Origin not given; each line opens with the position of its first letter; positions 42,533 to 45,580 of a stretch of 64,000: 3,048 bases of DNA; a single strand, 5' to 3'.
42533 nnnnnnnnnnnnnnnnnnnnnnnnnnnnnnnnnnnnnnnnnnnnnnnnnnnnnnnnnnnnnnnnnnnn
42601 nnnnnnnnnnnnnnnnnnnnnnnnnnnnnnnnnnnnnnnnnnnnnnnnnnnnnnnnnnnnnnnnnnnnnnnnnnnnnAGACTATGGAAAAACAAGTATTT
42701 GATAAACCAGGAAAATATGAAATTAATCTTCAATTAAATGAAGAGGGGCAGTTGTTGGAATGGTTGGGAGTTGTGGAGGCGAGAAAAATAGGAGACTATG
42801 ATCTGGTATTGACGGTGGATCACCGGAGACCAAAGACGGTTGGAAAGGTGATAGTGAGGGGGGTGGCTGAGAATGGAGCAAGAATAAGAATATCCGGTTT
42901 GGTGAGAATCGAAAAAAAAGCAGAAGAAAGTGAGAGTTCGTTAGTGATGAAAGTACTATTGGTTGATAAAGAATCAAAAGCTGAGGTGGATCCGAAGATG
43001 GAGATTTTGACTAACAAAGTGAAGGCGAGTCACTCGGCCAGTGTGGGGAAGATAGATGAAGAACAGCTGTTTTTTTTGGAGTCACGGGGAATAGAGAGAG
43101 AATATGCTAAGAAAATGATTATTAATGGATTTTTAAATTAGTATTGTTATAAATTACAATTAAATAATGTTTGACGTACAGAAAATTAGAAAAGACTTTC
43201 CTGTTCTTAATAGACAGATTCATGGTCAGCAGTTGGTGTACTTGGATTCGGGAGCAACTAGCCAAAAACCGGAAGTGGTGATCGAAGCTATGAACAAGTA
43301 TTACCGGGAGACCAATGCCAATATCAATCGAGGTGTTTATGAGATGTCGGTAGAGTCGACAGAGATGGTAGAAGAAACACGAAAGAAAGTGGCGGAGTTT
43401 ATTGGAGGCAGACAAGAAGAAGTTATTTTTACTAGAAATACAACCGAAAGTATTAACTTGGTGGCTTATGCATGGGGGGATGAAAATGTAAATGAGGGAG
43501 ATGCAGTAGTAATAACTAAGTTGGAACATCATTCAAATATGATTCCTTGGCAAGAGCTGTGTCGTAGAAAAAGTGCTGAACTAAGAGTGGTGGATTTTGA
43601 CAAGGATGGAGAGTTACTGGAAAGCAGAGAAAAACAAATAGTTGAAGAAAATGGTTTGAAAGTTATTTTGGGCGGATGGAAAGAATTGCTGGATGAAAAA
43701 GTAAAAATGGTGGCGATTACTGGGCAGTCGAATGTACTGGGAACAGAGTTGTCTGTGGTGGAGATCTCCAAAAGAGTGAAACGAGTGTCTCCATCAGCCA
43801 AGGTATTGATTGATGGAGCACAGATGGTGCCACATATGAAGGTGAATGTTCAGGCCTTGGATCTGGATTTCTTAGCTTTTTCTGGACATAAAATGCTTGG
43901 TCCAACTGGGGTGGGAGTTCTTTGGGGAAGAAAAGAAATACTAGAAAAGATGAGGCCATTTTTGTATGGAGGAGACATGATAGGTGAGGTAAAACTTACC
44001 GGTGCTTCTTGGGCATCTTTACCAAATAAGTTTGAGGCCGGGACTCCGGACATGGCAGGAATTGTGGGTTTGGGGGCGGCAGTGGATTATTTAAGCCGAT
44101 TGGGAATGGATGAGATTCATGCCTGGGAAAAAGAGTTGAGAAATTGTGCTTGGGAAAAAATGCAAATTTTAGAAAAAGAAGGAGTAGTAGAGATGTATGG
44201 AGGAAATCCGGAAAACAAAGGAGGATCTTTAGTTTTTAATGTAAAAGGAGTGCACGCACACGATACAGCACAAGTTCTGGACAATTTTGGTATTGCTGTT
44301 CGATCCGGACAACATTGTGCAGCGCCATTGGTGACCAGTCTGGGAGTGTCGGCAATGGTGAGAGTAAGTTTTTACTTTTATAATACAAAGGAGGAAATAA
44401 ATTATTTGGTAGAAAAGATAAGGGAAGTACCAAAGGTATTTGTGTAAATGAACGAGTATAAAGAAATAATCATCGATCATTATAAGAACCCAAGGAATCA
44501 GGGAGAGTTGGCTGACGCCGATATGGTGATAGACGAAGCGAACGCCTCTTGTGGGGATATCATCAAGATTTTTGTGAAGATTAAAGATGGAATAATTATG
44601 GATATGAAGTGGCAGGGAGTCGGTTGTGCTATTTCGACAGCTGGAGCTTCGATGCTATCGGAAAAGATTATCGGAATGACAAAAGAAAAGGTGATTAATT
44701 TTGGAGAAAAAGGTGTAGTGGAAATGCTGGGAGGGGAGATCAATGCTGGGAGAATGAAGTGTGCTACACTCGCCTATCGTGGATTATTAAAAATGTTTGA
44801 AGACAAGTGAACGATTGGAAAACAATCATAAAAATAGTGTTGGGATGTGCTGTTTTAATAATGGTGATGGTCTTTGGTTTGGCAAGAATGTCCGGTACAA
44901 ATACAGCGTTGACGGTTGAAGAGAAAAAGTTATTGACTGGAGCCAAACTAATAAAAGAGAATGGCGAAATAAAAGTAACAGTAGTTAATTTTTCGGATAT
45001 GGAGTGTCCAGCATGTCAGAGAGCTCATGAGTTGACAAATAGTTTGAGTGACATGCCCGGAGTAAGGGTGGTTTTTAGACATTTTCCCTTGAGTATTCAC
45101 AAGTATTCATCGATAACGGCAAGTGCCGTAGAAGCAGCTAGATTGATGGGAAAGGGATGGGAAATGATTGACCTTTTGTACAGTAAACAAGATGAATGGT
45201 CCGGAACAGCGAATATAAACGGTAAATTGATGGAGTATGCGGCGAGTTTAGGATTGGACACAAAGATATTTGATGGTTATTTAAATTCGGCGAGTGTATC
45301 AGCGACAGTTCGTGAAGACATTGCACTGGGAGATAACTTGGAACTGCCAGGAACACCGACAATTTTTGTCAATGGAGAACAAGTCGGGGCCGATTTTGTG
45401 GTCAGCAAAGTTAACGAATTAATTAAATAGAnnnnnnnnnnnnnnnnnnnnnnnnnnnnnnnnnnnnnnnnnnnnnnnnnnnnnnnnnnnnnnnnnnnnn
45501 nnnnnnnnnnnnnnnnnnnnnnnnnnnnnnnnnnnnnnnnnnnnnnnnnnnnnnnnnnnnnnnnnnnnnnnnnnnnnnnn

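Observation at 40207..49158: Extended suf operon carrying thiol-redox and pentose-phosphate genes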

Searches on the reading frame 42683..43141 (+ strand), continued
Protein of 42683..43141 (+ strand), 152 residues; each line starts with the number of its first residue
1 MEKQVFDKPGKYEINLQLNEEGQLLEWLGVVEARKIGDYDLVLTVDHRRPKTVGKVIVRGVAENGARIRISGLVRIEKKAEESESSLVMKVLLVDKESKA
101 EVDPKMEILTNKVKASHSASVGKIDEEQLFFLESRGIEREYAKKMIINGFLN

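Call 55: predict_structure(alignment_id=A4)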
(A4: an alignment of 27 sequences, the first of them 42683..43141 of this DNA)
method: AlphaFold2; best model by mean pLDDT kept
length: 152 residues; sequences in the alignment: 27
mean_pLDDT: 95.5   pTM: 0.86
mean pLDDT of the five models: 95.5, 95.2, 94.9, 93.7, 93.2
residues with pLDDT >= 90: 142; 70-90: 10; 50-70: 0; < 50: 0
segments of 3 or more residues with pLDDT < 50: none
pLDDT, mean of each block of 10 residues (from residue 1): 95 98 97 97 98 98 97 97 97 96 96 94 91 92 92 85
secondary structure, 60 per line:
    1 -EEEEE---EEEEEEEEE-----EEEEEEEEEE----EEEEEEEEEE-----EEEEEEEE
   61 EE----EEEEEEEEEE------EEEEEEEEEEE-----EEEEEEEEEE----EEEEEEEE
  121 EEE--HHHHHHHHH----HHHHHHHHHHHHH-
elements in order: E2-6 E10-18 E24-33 E38-47 E53-62 E67-76 E83-93 E99-108 E113-123 H126-134 H139-151

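Call 59: fold_search(model_id=the predicted structure, library=pdb)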
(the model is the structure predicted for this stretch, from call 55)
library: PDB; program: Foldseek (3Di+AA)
matches with E <= 10: 155; with E <= 0.001: 15
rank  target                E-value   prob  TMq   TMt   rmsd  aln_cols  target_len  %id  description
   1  9a7k_A                1.2e-07  1.00  0.77  0.26   7.8       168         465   27  Integrative model of SUFB-SUFD by crosslinking MS and deep learning (released 2024-09-18)
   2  5awg_E                1.5e-07  1.00  0.83  0.35   4.0       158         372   24  Crystal structure of Hg-bound SufB-SufC-SufD complex from Escherichia coli (released 2015-11-11)
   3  5awf_B                2.2e-07  1.00  0.88  0.33   1.9       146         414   28  Crystal structure of SufB-SufC-SufD complex from Escherichia coli (released 2015-11-11)
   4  9a7k_B                2.5e-07  1.00  0.88  0.32   2.1       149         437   28  Integrative model of SUFB-SUFD by crosslinking MS and deep learning (released 2024-09-18)
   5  5awf_E                3.0e-07  1.00  0.85  0.35   3.7       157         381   24  Crystal structure of SufB-SufC-SufD complex from Escherichia coli (released 2015-11-11)
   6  5awf_A                3.5e-07  1.00  0.85  0.35   6.9       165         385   22  Crystal structure of SufB-SufC-SufD complex from Escherichia coli (released 2015-11-11)
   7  1vh4_B                8.6e-07  1.00  0.86  0.33   2.2       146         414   28  Crystal structure of a stabilizer of iron transporter (released 2003-12-30)
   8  5awg_B                2.8e-06  1.00  0.88  0.38   1.3       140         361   28  Crystal structure of Hg-bound SufB-SufC-SufD complex from Escherichia coli (released 2015-11-11)
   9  5awg_F                3.9e-06  1.00  0.79  0.35   2.5       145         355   26  Crystal structure of Hg-bound SufB-SufC-SufD complex from Escherichia coli (released 2015-11-11)
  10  5awg_A                6.9e-06  1.00  0.87  0.36   3.2       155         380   23  Crystal structure of Hg-bound SufB-SufC-SufD complex from Escherichia coli (released 2015-11-11)
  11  2zu0_A                1.5e-05  1.00  0.86  0.33   2.1       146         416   28  Crystal structure of SufC-SufD complex involved in the iron-sulfur cluster biosynthesis (released 2009-03-10)
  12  2zu0_B                1.8e-05  1.00  0.86  0.33   2.2       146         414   28  Crystal structure of SufC-SufD complex involved in the iron-sulfur cluster biosynthesis (released 2009-03-10)
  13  1vh4_A                7.4e-05  1.00  0.86  0.33   2.1       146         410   28  Crystal structure of a stabilizer of iron transporter (released 2003-12-30)
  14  4dn7_A                7.1e-04  1.00  0.76  0.30   7.1       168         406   23  CRYSTAL STRUCTURE OF putative ABC transporter, ATP-binding protein from Methanosarcina mazei Go1 (released 2012-02-22)
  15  9h78_B                9.9e-04  1.00  0.59  0.34  11.3       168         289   20  [FeS] cluster-loaded SMS complex from M. jannaschii (released 2025-06-04)
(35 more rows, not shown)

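Call 77: search_solved_structures(query=L036:4594-4860:+, max_evalue=0.001)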
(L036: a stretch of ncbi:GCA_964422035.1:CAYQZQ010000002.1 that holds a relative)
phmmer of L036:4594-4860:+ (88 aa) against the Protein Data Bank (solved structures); distinct sequences matched with E-value up to 0.001: 3.
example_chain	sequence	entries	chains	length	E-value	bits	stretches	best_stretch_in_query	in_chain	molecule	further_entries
2z8q_A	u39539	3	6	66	0.00056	23.5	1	18-76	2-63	Ferredoxin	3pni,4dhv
1rof_A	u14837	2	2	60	0.00067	23.2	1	19-76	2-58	FERREDOXIN | FERREDOXIN(A)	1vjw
1siz_A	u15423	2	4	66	0.00093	22.8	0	18-76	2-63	Ferredoxin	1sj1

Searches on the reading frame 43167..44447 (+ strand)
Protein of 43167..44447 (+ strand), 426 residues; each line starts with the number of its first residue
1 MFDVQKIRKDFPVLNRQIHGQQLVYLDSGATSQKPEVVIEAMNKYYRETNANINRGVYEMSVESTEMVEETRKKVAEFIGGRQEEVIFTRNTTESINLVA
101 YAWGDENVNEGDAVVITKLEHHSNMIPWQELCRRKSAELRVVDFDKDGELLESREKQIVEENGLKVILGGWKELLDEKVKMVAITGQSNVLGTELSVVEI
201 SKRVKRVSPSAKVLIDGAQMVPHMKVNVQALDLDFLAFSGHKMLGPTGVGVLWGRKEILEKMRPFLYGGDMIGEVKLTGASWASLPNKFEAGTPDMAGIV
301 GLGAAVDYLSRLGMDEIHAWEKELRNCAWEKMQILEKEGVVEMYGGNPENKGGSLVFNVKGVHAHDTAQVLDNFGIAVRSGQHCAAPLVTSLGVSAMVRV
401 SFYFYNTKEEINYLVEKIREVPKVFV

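Call 3: search_protein_families(library=pfam, proteins=[window:43167-44447:+], max_evalue=0.01)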
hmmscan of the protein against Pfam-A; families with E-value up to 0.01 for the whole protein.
window:43167-44447:+ (426 aa): 2 families
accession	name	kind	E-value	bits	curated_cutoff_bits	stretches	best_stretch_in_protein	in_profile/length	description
PF00266.25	Aminotran_5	-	4.9e-130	434.2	21.5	1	24-414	1-371/371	Aminotransferase class-V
PF03841.19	SelA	-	0.0038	16.8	22.8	1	230-263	201-234/367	L-seryl-tRNA selenium transferase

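Call 5: search_protein_families(library=ncbifam, proteins=[window:43167-44447:+], max_evalue=0.01)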
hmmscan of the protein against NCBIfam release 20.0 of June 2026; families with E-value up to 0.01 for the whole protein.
window:43167-44447:+ (426 aa): 20 families
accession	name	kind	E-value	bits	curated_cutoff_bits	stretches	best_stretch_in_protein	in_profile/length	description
TIGR01979.1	sufS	subfamily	4.8e-160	532.8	475.1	1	6-425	2-402/403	SufS family cysteine desulfurase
NF041166.1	f2_encap_cargo1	exception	4.3e-143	478.7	800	1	2-420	225-622/623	family 2A encapsulin nanocompartment cargo protein cysteine desulfurase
NF006791.0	PRK09295.1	equivalog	1.8e-130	435.7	661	1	2-423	3-403/406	cysteine desulfurase SufS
NF008126.0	PRK10874.1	equivalog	3.7e-99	332.6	607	1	2-420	4-394/401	cysteine desulfurase CsdA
TIGR03392.1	FeS_syn_CsdA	equivalog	2.8e-96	323.1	493.6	1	2-419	1-390/398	cysteine desulfurase CsdA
TIGR01977.1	am_tr_V_EF2568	hypoth_equivalog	1.5e-66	225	377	1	24-421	1-376/376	cysteine desulfurase family protein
TIGR01976.1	am_tr_V_VC1184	hypoth_equivalog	3.5e-65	220.8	352.35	1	2-417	1-400/401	cysteine desulfurase-like protein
NF040779.1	Sec_lyase_SclA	exception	5.4e-49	167.1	525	1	24-421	1-376/378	selenocysteine lyase SclA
TIGR03402.1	FeS_nifS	equivalog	1e-41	143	530.75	1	24-421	1-369/379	cysteine desulfurase NifS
TIGR03235.1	DNA_S_dndA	equivalog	1.8e-33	116.3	480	1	25-391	1-332/353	cysteine desulfurase DndA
NF010611.0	PRK14012.1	equivalog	1.7e-27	96.4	548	1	24-420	7-377/406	IscS subfamily cysteine desulfurase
TIGR02006.1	IscS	equivalog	1.7e-25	89.9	643.2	1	24-420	5-373/402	IscS subfamily cysteine desulfurase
TIGR03403.1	nifS_epsilon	equivalog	4.2e-22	78.5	587.7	1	24-420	1-371/382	NifS family cysteine desulfurase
NF002806.0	PRK02948.1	subfamily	1.1e-17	64.1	304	1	23-384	1-323/381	IscS subfamily cysteine desulfurase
TIGR04343.1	egtE_PLP_lyase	equivalog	5.5e-14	51.7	400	1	24-336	15-291/370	ergothioneine biosynthesis PLP-dependent enzyme EgtE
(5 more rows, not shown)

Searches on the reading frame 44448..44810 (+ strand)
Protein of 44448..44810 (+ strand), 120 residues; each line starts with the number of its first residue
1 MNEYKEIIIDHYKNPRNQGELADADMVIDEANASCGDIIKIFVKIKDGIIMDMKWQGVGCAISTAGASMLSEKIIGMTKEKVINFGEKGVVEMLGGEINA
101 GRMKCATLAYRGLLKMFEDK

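Call 3: search_protein_families(library=pfam, proteins=[window:44448-44810:+], max_evalue=0.01)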
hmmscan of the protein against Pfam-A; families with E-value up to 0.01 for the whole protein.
window:44448-44810:+ (120 aa): 1 family
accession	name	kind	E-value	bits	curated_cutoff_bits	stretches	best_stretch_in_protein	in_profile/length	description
PF01592.21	NifU_N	-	2.8e-25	89.3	22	1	3-113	1-113/127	NifU-like N terminal domain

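Call 5: search_protein_families(library=ncbifam, proteins=[window:44448-44810:+], max_evalue=0.01)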
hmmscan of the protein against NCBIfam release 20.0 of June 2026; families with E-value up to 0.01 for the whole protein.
window:44448-44810:+ (120 aa): 4 families
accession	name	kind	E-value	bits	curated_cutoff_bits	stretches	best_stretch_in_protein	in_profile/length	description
TIGR03419.1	NifU_clost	equivalog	6.7e-29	100.8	187.9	1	4-118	1-114/121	Fe-S cluster assembly scaffold protein NifU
TIGR01994.1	SUF_scaf_2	equivalog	4.2e-28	98.1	92.5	1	4-87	5-88/137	Fe-S cluster assembly sulfur transfer protein SufU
TIGR01999.1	iscU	equivalog_domain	4.5e-17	62.3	192.4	1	4-109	1-108/124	Fe-S cluster assembly scaffold IscU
TIGR02000.1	NifU_proper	equivalog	3e-16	59.7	273.3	1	1-108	1-109/290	Fe-S cluster assembly protein NifU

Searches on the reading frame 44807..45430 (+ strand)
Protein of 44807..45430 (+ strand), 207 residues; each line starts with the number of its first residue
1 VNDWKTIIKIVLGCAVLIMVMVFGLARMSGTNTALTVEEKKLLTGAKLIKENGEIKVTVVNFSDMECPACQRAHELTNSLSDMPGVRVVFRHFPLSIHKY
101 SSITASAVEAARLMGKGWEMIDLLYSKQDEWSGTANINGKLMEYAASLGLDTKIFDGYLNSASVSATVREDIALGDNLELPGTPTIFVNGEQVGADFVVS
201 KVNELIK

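Call 3: search_protein_families(library=pfam, proteins=[window:44807-45430:+], max_evalue=0.01)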
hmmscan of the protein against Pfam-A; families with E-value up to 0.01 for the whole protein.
window:44807-45430:+ (207 aa): 4 families
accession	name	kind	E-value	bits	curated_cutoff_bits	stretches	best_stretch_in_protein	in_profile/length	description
PF13462.12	Thioredoxin_4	-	2.4e-16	60.8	23.2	1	56-207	14-164/165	Thioredoxin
PF01323.26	DSBA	-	2.5e-13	50.7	25.6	1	58-195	1-180/191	DSBA-like thioredoxin domain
PF13098.12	Thioredoxin_2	-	0.00015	22.5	27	1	55-190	5-83/104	Thioredoxin-like domain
PF13743.12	Thioredoxin_5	-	0.00057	20.1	27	1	58-194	35-170/186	Thioredoxin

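Call 5: search_protein_families(library=ncbifam, proteins=[window:44807-45430:+], max_evalue=0.01)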
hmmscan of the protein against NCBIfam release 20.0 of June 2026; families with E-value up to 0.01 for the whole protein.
window:44807-45430:+ (207 aa): 3 families
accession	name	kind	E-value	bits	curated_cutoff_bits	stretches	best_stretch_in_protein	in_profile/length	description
NF041057.1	Rcas_1661_fam_Se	equivalog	6e-11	42.4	190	1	55-191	89-229/247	Rcas_1661 family thioredoxin-like (seleno)lipoprotein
NF047695.1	ThlDiSintDsbAHaem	equivalog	8.4e-05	22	290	1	147-191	132-176/206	thiol:disulfide interchange protein DsbA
NF008198.0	PRK10954.1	equivalog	0.0082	15.9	279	0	148-191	133-176/207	thiol:disulfide interchange protein DsbA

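Call 45: search_solved_structures(query=window:44807-45430:+, max_evalue=0.01, show_alignments=1)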
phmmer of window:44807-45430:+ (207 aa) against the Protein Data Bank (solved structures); distinct sequences matched with E-value up to 0.01: 8.
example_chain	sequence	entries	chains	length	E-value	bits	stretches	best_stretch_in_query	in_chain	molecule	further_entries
3gyk_A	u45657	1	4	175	4e-13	53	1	52-192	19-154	27kDa outer membrane protein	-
4n30_A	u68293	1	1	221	7.6e-07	32.5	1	53-196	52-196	Protein disulfide isomerase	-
3eu3_A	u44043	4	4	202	0.00043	23.5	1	53-193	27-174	BdbD | Disulfide bond formation protein D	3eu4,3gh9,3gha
4k2d_A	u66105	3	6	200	0.00061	23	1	56-192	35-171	Thiol:disulfide interchange protein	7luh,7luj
3gv1_A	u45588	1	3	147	0.0037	20.4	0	46-83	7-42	Disulfide interchange protein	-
9ph2_A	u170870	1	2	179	0.0083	19.3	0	141-193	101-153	Thiol:disulfide interchange protein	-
5vyo_A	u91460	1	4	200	0.0083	19.3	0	56-192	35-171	Thiol:disulfide interchange protein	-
9dcg_A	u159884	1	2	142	0.0099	19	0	161-195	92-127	Thiol:disulfide interchange protein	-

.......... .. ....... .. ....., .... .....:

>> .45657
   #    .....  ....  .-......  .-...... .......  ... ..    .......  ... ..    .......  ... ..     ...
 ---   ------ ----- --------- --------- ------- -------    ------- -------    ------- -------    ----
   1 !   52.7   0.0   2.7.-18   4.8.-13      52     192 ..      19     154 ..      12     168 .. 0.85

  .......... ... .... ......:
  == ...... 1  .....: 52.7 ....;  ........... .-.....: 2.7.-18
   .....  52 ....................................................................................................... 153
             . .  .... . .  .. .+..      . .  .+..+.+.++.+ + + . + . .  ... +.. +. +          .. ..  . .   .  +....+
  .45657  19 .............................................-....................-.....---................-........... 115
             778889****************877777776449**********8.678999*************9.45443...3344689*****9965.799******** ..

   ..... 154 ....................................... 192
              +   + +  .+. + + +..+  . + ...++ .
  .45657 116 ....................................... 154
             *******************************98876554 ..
